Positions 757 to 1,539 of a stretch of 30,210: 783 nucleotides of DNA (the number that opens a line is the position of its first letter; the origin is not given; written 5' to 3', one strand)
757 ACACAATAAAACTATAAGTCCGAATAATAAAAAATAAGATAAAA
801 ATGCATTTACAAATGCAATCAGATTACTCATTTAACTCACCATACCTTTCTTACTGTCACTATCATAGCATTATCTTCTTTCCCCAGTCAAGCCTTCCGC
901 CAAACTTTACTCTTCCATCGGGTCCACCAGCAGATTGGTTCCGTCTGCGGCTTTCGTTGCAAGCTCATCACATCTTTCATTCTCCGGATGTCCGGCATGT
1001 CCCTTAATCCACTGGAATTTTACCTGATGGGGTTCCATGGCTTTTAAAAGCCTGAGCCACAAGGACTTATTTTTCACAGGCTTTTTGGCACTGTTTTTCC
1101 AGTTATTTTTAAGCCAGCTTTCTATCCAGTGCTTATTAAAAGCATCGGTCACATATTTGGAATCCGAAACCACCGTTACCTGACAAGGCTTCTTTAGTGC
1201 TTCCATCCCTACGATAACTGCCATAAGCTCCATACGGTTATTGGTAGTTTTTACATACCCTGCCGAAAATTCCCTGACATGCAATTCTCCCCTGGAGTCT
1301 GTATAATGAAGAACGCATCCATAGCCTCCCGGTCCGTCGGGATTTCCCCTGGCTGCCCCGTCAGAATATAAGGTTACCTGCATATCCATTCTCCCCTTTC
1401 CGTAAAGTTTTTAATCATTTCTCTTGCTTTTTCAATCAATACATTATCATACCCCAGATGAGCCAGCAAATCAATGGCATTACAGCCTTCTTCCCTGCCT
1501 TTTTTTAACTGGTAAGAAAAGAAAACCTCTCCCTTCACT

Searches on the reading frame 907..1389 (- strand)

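Call 4: search_protein_families(library=pfam, proteins=[window:907-1389:-])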
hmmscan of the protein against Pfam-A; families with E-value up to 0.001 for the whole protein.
window:907-1389:- (160 aa): 1 family
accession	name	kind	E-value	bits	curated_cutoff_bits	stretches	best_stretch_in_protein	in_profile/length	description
PF00075.30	RNase_H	-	4.2e-45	153.8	25.8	1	4-148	3-140/141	RNase H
